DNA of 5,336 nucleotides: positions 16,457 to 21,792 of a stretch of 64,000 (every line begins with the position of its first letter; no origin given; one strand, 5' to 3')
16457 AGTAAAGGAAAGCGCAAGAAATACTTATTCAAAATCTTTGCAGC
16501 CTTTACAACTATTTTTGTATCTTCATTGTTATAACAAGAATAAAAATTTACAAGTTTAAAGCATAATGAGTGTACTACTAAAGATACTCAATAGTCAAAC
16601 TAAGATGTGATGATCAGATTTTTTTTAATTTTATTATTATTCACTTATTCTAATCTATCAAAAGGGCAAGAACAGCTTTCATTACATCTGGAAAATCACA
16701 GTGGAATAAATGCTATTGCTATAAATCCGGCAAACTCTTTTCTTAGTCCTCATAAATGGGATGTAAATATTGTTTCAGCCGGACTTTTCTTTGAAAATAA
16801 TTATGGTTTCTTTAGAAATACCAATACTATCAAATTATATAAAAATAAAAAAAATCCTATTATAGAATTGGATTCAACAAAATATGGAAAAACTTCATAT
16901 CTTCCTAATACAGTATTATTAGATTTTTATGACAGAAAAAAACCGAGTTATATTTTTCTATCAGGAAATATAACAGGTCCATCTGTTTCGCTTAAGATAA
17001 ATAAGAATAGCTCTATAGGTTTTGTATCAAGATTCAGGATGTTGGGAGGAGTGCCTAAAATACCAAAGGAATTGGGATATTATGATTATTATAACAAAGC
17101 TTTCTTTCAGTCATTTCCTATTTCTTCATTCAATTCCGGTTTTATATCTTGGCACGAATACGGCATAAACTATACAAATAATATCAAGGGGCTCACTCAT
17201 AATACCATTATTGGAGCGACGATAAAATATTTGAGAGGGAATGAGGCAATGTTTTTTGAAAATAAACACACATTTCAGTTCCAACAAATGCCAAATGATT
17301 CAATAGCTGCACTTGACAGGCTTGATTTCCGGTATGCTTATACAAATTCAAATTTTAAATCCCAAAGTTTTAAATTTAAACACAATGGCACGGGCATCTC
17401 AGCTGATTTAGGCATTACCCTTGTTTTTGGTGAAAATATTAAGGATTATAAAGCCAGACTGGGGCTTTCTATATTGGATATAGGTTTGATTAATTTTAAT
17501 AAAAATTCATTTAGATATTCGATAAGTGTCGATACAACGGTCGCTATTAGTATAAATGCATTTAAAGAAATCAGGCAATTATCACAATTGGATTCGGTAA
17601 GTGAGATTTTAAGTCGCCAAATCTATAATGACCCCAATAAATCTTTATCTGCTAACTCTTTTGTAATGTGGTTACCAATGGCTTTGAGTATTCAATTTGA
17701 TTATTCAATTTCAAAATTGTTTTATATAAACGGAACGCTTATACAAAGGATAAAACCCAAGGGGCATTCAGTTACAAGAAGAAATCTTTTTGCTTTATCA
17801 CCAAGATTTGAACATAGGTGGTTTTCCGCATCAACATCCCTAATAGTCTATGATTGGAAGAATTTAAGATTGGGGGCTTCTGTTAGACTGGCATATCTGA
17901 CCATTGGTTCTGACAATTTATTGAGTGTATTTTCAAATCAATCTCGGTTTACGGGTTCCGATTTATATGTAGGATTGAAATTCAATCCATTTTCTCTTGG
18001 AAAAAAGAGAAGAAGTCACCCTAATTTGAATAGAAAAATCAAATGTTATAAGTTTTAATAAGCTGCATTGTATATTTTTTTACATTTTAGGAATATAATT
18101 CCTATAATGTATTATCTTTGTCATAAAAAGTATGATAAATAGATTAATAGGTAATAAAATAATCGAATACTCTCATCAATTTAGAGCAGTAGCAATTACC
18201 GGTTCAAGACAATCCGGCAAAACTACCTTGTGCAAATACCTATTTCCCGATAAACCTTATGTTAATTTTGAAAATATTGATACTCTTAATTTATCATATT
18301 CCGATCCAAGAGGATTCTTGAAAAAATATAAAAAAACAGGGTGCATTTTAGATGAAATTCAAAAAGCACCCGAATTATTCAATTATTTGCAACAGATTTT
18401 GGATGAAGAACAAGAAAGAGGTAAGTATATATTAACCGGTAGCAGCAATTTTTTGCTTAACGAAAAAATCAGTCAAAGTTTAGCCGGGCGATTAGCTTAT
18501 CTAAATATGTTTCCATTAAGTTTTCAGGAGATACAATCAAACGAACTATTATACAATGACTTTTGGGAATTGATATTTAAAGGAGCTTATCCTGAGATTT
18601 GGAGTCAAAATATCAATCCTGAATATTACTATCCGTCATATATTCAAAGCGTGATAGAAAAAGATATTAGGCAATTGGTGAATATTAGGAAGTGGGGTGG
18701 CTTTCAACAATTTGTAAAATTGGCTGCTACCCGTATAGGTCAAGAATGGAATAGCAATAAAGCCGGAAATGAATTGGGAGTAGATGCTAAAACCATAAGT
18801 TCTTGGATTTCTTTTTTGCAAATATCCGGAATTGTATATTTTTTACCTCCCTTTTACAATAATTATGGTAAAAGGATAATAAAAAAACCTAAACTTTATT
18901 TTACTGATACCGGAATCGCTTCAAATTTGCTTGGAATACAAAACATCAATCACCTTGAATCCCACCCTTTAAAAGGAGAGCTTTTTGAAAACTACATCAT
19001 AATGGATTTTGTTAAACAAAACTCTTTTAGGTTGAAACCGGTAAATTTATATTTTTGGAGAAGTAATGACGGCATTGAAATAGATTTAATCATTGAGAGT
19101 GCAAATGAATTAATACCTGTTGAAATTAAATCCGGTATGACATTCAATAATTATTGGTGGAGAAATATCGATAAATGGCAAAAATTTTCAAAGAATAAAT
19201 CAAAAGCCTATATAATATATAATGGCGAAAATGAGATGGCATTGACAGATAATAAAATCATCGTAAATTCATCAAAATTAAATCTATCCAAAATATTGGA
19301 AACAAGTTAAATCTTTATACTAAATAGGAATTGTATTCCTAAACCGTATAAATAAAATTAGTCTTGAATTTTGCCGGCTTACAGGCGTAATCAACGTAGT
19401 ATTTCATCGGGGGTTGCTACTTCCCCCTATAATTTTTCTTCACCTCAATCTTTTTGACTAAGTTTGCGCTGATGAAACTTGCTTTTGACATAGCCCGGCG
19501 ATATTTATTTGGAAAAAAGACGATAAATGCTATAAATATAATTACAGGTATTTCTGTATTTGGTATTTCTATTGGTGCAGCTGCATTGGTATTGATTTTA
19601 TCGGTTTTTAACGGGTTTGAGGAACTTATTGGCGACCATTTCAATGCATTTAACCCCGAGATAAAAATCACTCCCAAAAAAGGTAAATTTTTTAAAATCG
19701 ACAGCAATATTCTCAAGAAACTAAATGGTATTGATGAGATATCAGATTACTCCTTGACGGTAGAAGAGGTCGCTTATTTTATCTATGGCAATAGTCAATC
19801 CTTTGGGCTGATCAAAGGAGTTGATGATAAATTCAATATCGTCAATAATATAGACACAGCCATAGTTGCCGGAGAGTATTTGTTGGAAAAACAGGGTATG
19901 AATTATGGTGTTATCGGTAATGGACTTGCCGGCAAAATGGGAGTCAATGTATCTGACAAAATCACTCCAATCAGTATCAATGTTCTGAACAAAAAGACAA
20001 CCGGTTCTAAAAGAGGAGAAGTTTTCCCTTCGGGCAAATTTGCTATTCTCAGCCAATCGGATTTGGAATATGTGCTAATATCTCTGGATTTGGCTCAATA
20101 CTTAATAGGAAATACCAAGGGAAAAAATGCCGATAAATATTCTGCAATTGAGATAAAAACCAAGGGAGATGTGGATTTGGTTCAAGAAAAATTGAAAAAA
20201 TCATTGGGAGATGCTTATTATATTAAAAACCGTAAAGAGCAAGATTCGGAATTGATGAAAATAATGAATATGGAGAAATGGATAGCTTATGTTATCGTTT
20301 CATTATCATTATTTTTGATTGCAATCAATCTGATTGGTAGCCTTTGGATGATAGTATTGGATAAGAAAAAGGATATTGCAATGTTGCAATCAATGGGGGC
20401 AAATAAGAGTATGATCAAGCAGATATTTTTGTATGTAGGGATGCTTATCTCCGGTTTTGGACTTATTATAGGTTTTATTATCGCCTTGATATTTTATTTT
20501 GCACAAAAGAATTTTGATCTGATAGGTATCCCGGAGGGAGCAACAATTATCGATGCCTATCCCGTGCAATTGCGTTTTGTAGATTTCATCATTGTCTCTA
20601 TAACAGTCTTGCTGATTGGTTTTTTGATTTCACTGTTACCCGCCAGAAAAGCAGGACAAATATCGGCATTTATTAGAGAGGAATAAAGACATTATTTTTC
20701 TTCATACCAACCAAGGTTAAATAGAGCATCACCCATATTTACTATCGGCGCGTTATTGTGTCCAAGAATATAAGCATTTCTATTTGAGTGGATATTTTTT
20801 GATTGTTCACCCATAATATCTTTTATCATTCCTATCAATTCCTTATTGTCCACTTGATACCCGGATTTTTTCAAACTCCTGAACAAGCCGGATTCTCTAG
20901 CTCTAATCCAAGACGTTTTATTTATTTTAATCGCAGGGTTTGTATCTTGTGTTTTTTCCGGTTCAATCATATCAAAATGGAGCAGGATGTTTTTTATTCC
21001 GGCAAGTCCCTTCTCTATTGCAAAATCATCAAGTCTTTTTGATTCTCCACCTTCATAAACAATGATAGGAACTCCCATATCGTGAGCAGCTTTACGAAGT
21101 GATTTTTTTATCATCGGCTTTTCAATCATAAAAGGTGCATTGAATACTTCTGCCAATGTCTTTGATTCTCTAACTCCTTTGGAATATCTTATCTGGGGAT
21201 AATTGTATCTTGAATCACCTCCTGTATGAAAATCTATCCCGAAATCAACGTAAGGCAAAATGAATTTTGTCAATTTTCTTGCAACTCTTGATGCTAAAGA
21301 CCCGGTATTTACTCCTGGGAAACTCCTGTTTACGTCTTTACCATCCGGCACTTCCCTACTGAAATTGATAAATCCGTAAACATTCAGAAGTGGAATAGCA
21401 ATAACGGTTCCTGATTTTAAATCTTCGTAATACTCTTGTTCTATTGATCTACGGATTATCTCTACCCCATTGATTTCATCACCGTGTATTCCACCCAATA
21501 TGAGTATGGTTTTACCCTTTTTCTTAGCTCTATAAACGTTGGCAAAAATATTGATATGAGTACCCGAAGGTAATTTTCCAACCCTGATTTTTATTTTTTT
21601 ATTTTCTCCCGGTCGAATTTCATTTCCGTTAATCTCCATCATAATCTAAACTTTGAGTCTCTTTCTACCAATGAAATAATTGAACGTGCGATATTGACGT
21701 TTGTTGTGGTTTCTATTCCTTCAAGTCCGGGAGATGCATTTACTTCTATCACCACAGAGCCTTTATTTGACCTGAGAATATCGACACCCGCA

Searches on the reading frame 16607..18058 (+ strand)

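Call 90: search_protein_families(library=pfam, proteins=[window:16607-18058:+], max_evalue=0.00001)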
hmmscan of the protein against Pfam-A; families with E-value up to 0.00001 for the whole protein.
window:16607-18058:+ (483 aa): 1 family
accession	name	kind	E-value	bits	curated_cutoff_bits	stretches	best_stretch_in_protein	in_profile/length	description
PF18990.6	DUF5723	-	8e-23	82.2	26.8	1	106-436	50-376/376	Family of unknown function (DUF5723)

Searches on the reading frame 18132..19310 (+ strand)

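Call 90: search_protein_families(library=pfam, proteins=[window:18132-19310:+], max_evalue=0.00001)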
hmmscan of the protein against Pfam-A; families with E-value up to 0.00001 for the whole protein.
window:18132-19310:+ (392 aa): 2 families
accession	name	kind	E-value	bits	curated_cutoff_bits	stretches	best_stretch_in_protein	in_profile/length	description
PF13635.12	DUF4143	-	4.9e-46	156.8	28.1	1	176-335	1-160/160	Domain of unknown function (DUF4143)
PF13173.12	AAA_14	-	1e-30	106.8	27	1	17-134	2-128/129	AAA domain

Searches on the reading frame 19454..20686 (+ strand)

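Call 90: search_protein_families(library=pfam, proteins=[window:19454-20686:+], max_evalue=0.00001)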
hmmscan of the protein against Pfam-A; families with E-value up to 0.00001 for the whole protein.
window:19454-20686:+ (410 aa): 2 families
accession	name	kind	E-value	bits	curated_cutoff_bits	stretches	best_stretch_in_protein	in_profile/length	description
PF02687.27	FtsX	-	1.1e-12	48.5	25.5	1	280-403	2-118/120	FtsX-like permease C-terminal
PF12704.14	MacB_PCD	-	6.4e-09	36.8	27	1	31-248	1-205/207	MacB-like periplasmic core domain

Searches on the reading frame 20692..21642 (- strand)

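Call 90: search_protein_families(library=pfam, proteins=[window:20692-21642:-], max_evalue=0.00001)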
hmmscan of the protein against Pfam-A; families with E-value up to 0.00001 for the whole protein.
window:20692-21642:- (316 aa): 1 family
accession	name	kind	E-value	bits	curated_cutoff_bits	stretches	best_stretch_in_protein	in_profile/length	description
PF24827.1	AstE_AspA_cat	-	2.8e-30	105.8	25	1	43-222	2-191/192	Succinylglutamate desuccinylase/Aspartoacylase catalytic domain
